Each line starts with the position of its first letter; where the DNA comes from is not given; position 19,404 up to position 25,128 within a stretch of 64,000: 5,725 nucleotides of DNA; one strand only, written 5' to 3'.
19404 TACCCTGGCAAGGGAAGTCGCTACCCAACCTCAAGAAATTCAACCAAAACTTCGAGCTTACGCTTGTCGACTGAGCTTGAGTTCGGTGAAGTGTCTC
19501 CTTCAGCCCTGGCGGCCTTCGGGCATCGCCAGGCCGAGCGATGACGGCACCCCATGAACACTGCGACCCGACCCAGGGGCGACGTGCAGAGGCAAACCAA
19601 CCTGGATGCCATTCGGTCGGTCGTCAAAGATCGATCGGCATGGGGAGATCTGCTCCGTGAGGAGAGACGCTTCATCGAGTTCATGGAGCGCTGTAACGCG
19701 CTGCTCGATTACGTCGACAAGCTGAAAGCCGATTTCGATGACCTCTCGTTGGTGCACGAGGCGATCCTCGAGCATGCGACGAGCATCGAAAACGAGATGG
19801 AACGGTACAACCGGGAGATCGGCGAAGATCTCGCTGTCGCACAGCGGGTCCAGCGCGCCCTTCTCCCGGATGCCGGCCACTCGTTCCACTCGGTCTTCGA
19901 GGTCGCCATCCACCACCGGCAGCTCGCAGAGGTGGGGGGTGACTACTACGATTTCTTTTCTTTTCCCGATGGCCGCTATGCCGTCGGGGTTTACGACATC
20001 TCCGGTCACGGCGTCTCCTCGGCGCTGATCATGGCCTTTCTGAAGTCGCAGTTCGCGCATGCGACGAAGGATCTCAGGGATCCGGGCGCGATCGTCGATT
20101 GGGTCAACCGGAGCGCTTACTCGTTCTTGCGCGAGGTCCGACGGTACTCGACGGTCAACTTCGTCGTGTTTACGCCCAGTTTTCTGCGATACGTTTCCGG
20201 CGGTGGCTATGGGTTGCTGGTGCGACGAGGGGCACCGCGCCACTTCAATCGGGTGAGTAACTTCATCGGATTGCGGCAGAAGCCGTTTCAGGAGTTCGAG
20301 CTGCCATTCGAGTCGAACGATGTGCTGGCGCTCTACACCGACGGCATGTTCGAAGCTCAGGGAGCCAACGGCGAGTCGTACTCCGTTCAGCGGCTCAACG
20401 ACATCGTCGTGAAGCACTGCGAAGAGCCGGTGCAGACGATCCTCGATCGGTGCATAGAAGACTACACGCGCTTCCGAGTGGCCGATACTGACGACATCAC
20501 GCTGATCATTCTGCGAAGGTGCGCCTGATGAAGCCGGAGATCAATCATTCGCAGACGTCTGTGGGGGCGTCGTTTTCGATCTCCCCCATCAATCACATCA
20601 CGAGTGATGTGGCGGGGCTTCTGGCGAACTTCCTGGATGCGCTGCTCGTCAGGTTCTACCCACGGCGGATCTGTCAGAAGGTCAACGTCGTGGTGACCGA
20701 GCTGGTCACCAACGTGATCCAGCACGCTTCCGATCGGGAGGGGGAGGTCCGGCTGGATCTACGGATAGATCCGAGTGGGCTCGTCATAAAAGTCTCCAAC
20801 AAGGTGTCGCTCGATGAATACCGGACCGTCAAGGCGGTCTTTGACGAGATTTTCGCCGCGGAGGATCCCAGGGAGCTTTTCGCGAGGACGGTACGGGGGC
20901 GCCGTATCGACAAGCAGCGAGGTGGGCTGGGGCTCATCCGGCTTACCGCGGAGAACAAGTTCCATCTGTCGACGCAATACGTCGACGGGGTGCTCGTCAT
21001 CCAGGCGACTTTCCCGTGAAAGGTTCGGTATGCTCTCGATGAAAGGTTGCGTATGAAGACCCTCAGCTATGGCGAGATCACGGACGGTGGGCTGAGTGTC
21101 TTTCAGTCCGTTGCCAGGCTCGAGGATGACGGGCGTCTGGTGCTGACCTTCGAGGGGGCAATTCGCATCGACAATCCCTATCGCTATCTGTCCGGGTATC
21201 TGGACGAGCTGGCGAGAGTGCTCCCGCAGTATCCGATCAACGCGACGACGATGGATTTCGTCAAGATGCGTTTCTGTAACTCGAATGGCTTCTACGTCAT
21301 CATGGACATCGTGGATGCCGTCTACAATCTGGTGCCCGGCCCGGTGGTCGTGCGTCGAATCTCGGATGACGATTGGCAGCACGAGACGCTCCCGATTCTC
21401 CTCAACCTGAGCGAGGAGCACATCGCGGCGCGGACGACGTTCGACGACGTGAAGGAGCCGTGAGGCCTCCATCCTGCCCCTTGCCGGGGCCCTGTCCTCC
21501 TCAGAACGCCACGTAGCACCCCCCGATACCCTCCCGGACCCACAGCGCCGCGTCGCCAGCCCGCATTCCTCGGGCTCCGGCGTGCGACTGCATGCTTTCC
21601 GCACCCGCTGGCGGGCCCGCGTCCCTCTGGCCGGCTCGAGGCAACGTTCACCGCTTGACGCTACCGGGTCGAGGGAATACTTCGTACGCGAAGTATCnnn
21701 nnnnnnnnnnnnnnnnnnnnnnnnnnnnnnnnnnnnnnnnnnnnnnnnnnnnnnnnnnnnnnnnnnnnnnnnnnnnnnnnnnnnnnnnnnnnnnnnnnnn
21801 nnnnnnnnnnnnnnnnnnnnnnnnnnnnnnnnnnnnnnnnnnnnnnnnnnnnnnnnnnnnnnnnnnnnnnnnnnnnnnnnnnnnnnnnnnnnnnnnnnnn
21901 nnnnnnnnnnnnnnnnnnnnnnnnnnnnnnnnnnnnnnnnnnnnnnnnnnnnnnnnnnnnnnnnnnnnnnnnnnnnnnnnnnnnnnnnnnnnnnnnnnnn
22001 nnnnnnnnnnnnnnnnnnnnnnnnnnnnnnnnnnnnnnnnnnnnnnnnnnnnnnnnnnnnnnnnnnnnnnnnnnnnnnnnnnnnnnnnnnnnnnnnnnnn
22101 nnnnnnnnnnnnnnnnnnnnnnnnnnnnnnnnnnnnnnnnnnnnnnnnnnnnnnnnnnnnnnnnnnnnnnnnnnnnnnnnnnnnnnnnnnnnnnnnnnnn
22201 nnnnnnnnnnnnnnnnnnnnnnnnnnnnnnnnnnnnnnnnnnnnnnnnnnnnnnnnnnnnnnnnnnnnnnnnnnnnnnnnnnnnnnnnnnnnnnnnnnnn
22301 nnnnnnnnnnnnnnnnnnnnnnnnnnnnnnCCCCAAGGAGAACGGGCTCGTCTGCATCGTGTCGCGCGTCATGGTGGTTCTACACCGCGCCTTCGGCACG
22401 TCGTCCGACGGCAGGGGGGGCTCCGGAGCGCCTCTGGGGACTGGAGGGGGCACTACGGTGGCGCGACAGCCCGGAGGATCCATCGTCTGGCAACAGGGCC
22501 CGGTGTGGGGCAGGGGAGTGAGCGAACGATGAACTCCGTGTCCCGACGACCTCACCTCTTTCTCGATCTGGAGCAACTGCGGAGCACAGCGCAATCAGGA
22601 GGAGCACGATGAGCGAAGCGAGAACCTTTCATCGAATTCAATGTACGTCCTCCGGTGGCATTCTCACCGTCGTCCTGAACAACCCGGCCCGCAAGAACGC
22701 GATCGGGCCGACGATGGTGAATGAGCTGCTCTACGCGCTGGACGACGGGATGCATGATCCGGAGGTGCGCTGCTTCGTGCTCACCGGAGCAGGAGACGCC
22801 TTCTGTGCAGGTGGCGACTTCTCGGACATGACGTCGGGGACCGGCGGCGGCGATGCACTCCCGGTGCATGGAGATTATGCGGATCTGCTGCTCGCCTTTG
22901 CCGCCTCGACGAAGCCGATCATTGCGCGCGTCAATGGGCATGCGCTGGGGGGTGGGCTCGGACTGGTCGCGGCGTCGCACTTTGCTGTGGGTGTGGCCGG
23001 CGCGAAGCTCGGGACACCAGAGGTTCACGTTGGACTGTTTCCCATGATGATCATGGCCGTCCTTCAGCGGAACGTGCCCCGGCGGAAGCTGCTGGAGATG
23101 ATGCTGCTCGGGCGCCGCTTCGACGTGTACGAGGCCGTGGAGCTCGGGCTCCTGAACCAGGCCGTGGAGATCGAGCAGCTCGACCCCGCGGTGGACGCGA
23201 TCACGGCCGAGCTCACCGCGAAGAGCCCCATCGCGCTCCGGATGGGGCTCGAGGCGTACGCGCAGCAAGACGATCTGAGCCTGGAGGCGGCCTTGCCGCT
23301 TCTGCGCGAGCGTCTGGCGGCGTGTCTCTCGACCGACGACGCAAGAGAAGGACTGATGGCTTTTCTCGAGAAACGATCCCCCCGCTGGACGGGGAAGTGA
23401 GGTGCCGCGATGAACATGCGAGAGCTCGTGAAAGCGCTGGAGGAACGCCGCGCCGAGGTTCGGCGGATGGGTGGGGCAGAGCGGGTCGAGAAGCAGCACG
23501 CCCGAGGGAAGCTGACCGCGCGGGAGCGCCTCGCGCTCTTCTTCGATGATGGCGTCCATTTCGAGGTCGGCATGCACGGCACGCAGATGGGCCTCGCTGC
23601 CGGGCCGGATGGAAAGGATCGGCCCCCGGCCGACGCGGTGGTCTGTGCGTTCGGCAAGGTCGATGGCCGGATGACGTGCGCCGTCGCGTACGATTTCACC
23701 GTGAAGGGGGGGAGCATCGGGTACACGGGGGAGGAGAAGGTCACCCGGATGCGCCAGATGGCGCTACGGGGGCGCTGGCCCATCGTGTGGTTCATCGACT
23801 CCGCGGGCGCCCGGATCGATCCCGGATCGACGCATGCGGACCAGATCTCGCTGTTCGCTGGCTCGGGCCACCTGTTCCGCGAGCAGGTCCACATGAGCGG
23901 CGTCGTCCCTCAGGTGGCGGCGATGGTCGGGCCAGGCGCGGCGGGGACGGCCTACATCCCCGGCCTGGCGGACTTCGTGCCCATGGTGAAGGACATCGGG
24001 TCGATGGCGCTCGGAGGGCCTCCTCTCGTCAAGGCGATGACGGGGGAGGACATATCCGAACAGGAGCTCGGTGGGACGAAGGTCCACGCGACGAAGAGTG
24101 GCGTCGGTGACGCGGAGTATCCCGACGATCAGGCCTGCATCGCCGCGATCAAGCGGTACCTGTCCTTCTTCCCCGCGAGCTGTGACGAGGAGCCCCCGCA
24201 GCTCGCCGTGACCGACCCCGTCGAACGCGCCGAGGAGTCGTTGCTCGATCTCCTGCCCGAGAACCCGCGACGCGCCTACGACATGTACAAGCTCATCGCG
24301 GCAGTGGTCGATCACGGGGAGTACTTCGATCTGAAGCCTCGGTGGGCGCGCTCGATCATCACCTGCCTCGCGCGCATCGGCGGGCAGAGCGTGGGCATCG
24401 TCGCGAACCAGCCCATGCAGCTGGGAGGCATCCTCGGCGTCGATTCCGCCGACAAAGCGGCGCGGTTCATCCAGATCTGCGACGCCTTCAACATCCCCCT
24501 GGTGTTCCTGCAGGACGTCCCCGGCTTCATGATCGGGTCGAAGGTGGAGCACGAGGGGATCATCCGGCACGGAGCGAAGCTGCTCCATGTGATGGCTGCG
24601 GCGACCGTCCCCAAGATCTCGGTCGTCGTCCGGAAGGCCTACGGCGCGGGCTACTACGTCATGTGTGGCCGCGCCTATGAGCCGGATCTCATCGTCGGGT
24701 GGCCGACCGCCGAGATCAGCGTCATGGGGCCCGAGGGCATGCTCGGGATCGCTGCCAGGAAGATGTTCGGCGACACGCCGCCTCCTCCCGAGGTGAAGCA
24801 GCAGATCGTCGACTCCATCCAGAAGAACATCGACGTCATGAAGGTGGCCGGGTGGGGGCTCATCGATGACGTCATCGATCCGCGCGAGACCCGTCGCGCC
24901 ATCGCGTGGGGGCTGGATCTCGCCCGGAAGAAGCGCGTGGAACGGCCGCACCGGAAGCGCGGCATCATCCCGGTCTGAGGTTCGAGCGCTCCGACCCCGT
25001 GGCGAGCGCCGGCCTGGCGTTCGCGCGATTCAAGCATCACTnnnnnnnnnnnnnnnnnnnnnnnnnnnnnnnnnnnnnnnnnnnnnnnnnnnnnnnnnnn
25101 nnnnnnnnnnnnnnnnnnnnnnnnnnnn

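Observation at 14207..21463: Triplicated SiaABC-like partner-switching cluster whose output appears to be a DUF1987-methyltransferase fusion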

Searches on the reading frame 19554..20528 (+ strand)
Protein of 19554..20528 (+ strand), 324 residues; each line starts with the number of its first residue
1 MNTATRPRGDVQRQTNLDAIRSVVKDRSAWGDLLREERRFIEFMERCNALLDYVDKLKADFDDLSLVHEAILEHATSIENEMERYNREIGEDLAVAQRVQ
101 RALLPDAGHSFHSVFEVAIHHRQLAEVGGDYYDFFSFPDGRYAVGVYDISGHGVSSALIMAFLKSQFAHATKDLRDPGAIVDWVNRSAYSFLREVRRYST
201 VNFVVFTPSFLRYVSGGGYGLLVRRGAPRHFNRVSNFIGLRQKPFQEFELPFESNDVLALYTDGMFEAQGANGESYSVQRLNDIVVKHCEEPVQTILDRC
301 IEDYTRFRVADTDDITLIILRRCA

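Call 4: search_protein_families(library=pfam, proteins=[window:19554-20528:+], max_evalue=0.1)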
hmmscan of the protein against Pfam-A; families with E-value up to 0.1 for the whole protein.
window:19554-20528:+ (324 aa): 1 family
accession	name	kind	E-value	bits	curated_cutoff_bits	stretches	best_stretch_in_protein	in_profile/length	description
PF07228.17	SpoIIE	-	3.8e-28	99.2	25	1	138-322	1-191/192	Stage II sporulation protein E (SpoIIE)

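Call 5: search_protein_families(library=ncbifam, proteins=[window:19554-20528:+], max_evalue=0.1)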
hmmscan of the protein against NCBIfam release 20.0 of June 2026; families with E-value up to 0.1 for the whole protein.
window:19554-20528:+ (324 aa): 3 families
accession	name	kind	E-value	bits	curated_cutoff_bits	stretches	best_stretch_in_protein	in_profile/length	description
NF038263.1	prot_phos_SiaA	equivalog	5.6e-16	58.2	700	1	76-321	398-656/658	biofilm regulation protein phosphatase SiaA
NF045505.1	RR_RssB_Pseudo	equivalog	1.7e-06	27.4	700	1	87-183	150-245/394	two-component system response regulator RssB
TIGR02865.1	spore_II_E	equivalog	0.041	11.9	490.8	0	253-321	695-762/764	stage II sporulation protein E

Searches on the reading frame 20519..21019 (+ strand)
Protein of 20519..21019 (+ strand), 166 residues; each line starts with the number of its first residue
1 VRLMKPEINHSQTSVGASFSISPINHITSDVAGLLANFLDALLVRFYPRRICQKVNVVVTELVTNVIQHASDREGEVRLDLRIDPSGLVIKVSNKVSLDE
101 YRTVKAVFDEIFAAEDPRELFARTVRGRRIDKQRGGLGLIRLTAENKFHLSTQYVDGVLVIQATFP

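Call 4: search_protein_families(library=pfam, proteins=[window:20519-21019:+], max_evalue=0.1)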
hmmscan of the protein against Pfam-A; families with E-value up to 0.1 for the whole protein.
window:20519-21019:+ (166 aa): 3 families
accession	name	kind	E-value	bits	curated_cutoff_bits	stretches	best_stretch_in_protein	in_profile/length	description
PF13581.12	HATPase_c_2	-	5.4e-07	30.1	27.4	1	51-103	28-83/127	Histidine kinase-like ATPase domain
PF19788.4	DUF6272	-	0.00023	21.3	26.6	1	50-150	10-122/134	Family of unknown function (DUF6272)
PF02518.31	HATPase_c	-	0.00085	20.2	26.4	1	57-139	8-77/111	Histidine kinase-, DNA gyrase B-, and HSP90-like ATPase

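Call 5: search_protein_families(library=ncbifam, proteins=[window:20519-21019:+], max_evalue=0.1)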
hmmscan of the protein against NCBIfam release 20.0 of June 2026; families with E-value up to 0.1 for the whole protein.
window:20519-21019:+ (166 aa): 6 families
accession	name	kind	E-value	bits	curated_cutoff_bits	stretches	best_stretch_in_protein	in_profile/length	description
NF047703.1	slr1658_superfam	superfamily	6e-12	45.4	100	1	17-150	16-163/185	slr1658 superfamily regulator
NF052618.1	slr1658_cyano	equivalog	5.6e-06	26.1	200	1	51-145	66-162/191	slr1658 family protein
NF041045.1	RsbA_anti_sig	subfamily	0.0011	18.3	210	1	52-97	212-254/303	anti-sigma factor RsbA family regulatory protein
NF003144.0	PRK04069.1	equivalog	0.0062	15.9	145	1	55-105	43-95/161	anti-sigma B factor RsbW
TIGR01924.1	rsbW_low_gc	equivalog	0.01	15.3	155.05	1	54-101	42-91/159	anti-sigma B factor RsbW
TIGR01925.2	spIIAB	equivalog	0.016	15.1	135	1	53-95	36-80/137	anti-sigma F factor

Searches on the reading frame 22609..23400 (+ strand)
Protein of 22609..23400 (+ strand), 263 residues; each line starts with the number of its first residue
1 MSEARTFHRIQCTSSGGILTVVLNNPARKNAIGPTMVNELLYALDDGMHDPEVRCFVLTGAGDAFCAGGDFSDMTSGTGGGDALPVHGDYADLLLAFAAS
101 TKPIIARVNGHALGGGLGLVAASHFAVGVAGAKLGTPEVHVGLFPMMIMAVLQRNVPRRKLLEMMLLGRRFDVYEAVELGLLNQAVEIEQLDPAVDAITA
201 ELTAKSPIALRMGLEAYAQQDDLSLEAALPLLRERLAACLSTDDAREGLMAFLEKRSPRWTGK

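Call 23: search_protein_families(library=pfam, proteins=[window:22609-23400:+], max_evalue=0.001)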
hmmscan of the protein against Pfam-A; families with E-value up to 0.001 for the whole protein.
window:22609-23400:+ (263 aa): 2 families
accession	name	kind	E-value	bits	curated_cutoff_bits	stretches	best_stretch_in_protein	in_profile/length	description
PF00378.25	ECH_1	-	7.2e-49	166.8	27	1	15-262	3-250/251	Enoyl-CoA hydratase/isomerase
PF16113.10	ECH_2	-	2.6e-31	109.8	27.2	1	20-198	3-184/335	Enoyl-CoA hydratase/isomerase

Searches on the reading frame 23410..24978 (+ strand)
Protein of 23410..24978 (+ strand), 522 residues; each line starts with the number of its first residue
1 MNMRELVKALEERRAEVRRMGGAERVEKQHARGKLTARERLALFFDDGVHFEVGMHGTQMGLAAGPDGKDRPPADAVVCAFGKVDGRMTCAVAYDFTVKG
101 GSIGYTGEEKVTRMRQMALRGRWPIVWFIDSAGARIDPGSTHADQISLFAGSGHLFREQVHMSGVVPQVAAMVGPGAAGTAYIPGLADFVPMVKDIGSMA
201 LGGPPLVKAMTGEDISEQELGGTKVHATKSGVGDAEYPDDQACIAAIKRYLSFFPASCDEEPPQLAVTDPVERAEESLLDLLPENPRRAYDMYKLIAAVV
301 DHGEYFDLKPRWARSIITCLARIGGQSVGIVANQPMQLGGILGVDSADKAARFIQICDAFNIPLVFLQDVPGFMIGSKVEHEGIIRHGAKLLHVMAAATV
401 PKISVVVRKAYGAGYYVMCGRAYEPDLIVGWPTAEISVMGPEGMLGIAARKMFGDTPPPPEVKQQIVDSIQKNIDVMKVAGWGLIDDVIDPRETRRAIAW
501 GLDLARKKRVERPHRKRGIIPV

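Call 23: search_protein_families(library=pfam, proteins=[window:23410-24978:+], max_evalue=0.001)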
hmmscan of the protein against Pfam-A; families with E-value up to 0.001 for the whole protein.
window:23410-24978:+ (522 aa): 2 families
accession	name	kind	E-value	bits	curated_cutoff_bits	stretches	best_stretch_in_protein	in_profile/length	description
PF01039.27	Carboxyl_trans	-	1.3e-144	483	22.3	1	28-519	1-492/493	Carboxyl transferase domain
PF03255.19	ACCA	-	1.9e-10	40.9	23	1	348-410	134-196/310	Acetyl co-enzyme A carboxylase carboxyltransferase-like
